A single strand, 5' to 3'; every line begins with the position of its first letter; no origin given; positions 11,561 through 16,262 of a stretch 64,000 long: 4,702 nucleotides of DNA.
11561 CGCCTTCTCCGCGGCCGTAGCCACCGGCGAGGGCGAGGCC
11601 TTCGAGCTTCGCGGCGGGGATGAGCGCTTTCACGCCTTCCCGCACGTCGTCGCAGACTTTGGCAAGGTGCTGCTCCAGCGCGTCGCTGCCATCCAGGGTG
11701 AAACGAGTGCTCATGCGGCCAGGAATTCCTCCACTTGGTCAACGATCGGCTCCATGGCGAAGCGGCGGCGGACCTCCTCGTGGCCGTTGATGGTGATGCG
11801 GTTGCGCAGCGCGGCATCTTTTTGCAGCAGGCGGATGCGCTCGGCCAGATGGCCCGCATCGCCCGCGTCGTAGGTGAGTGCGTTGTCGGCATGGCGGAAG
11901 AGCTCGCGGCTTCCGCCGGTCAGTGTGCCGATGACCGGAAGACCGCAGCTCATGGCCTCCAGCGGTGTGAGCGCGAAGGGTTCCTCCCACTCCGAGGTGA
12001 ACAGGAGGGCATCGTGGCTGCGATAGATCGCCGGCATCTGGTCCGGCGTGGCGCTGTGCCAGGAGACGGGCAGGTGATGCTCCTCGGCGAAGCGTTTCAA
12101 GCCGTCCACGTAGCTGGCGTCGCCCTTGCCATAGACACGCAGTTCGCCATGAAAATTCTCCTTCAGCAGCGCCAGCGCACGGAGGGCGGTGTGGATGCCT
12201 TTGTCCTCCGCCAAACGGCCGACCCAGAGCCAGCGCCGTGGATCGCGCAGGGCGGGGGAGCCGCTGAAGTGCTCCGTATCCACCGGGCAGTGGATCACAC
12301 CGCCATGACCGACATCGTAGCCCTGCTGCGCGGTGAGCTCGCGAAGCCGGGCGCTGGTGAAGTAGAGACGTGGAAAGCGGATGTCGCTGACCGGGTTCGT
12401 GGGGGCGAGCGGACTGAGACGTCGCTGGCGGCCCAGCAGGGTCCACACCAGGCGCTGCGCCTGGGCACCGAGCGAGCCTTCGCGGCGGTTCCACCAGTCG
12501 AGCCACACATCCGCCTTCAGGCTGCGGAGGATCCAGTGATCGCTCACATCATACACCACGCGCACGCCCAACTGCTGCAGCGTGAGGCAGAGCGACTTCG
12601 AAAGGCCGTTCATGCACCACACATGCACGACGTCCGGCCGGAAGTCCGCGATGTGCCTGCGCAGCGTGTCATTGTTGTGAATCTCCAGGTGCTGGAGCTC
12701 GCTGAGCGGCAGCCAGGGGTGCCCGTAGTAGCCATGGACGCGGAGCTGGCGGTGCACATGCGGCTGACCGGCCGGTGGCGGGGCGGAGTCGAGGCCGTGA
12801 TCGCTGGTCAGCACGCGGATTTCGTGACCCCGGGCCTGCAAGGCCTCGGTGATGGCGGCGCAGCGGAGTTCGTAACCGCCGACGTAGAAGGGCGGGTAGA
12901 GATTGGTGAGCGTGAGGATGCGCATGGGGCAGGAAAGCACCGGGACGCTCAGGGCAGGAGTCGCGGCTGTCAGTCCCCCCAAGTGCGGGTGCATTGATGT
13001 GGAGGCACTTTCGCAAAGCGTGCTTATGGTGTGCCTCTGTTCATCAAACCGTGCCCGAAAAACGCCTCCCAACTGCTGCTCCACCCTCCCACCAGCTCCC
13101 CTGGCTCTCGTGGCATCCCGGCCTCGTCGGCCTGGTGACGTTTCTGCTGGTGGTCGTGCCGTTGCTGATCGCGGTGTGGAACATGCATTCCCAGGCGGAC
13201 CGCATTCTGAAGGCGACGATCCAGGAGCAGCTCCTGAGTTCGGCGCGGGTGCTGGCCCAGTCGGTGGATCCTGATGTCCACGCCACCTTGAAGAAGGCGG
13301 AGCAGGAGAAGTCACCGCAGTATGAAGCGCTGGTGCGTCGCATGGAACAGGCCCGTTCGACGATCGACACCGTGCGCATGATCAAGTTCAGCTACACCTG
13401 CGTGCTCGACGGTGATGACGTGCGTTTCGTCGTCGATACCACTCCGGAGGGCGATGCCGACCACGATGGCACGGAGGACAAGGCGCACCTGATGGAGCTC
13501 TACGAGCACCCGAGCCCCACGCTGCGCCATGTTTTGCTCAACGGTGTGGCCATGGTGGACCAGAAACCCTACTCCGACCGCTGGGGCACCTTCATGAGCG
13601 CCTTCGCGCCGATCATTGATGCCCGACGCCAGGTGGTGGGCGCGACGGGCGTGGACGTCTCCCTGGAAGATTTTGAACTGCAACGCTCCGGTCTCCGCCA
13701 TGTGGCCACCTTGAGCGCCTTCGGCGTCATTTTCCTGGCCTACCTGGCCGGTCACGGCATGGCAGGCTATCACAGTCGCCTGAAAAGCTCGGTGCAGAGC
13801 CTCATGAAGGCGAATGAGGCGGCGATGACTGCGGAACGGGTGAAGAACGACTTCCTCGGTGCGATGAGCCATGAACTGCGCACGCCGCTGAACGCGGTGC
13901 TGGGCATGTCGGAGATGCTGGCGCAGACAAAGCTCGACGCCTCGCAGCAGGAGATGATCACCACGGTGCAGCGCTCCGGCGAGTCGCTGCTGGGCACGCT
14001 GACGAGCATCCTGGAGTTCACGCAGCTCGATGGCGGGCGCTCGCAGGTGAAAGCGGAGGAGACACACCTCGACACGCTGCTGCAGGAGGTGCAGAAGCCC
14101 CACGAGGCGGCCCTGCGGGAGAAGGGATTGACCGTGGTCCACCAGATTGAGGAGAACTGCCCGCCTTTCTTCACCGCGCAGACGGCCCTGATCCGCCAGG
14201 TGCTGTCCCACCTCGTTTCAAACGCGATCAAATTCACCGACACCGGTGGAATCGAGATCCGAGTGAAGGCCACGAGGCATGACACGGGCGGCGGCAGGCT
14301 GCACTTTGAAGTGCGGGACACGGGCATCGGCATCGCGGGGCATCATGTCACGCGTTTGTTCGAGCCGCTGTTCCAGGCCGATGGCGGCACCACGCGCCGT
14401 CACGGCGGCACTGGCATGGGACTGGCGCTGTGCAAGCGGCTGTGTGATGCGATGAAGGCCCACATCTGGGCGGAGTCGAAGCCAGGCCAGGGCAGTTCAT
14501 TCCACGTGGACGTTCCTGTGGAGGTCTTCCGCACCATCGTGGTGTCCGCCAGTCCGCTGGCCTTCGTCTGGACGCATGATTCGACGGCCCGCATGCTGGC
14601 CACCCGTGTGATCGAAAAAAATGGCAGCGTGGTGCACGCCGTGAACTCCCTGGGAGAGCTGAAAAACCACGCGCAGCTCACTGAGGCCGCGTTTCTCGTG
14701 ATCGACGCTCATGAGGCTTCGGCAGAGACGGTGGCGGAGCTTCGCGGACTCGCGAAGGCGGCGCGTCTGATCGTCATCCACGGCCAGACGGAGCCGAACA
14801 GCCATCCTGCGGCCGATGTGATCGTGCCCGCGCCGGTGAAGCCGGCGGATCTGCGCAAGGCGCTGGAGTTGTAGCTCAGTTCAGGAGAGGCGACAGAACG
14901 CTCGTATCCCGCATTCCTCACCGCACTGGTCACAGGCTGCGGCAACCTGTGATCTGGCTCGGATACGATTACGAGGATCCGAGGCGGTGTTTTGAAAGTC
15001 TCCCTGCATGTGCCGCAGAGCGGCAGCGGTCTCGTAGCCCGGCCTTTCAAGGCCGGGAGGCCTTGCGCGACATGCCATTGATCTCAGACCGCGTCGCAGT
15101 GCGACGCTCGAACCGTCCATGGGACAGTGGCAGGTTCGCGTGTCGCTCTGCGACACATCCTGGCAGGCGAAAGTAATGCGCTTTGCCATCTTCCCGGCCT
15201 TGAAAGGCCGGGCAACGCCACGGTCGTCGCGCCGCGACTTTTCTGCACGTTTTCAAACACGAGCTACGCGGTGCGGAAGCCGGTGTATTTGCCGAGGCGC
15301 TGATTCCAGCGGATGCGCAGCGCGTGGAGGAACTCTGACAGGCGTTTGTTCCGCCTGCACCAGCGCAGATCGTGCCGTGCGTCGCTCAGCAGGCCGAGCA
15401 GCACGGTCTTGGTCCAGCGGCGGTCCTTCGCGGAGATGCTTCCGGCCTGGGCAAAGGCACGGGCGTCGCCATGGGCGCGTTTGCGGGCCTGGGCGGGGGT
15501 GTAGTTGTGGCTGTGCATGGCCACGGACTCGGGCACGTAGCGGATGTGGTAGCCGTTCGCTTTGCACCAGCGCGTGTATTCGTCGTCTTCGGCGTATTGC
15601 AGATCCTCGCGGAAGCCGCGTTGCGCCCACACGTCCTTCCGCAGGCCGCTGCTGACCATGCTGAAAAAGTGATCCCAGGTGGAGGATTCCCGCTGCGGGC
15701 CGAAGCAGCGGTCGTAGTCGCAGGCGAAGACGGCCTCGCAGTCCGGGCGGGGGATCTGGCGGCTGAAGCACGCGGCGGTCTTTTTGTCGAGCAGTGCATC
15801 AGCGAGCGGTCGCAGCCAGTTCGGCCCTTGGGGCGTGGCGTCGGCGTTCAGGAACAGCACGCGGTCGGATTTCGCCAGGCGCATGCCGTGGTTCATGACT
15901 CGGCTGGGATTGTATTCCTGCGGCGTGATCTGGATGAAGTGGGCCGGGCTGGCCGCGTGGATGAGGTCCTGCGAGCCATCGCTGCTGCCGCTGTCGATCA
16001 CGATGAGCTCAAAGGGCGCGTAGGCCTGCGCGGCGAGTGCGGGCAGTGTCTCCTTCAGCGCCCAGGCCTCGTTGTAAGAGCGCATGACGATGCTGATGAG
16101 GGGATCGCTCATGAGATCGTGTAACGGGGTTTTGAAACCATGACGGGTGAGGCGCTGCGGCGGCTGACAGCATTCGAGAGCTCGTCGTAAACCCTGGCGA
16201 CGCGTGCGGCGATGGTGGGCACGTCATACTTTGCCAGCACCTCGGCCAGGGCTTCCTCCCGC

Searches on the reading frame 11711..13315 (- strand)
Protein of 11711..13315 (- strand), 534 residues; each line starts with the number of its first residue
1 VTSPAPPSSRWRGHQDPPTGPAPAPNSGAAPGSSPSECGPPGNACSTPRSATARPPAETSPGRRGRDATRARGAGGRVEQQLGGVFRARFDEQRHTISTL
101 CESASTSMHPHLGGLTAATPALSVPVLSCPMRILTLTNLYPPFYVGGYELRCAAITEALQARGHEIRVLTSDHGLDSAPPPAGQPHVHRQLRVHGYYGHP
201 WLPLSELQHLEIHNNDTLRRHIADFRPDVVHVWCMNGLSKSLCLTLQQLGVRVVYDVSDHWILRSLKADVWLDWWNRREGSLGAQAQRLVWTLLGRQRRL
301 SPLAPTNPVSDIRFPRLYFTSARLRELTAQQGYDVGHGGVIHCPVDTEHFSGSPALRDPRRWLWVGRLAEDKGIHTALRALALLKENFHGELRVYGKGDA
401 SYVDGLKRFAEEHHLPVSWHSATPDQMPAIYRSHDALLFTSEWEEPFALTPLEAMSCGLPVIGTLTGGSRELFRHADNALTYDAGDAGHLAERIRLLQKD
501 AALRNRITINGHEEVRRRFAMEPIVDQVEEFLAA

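Call 32: search_protein_families(library=pfam, proteins=[window:11711-13315:-], max_evalue=0.001)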
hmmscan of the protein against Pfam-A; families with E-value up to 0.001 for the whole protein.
window:11711-13315:- (534 aa): 6 families
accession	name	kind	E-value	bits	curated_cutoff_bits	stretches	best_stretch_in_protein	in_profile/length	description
PF00534.26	Glycos_transf_1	-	1.3e-29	103.3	26.4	1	357-512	13-170/172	Glycosyl transferases group 1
PF13692.12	Glyco_trans_1_4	-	8.2e-23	81.7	27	1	361-499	3-141/142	Glycosyl transferases group 1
PF13579.12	Glyco_trans_4_4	-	4.9e-12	46.9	29.7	1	146-278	1-123/158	Glycosyl transferase 4-like domain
PF13439.12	Glyco_transf_4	-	1.1e-10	42.2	28.5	1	145-348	1-169/170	Glycosyltransferase Family 4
PF13524.12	Glyco_trans_1_2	-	7.6e-10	39.3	25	1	382-528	7-142/144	Glycosyl transferase-like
PF20706.3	GT4-conflict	-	2.4e-08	33.8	26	1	352-475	190-322/385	Family 4 Glycosyltransferase in conflict systems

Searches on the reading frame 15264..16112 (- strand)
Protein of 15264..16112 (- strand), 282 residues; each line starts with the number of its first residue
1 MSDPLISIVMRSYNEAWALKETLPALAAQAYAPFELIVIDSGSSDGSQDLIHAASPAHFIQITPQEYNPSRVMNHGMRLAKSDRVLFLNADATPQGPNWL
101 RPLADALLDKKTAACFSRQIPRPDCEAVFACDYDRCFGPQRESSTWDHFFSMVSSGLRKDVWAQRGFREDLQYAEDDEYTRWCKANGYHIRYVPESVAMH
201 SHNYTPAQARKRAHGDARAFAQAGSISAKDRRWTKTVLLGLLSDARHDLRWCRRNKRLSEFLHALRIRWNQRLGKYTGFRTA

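Call 32: search_protein_families(library=pfam, proteins=[window:15264-16112:-], max_evalue=0.001)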
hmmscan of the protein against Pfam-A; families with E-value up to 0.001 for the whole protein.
window:15264-16112:- (282 aa): 3 families
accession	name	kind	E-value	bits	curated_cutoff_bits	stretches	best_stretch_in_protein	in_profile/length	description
PF00535.33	Glycos_transf_2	-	3.8e-19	69.7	23.3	1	7-121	1-118/168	Glycosyl transferase family 2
PF13641.12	Glyco_tranf_2_3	-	3.8e-12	47.1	27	1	6-212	3-223/230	Glycosyltransferase like family 2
PF10111.15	Glyco_tranf_2_2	-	0.00017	21.6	27.3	1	11-92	7-92/276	Glycosyltransferase like family 2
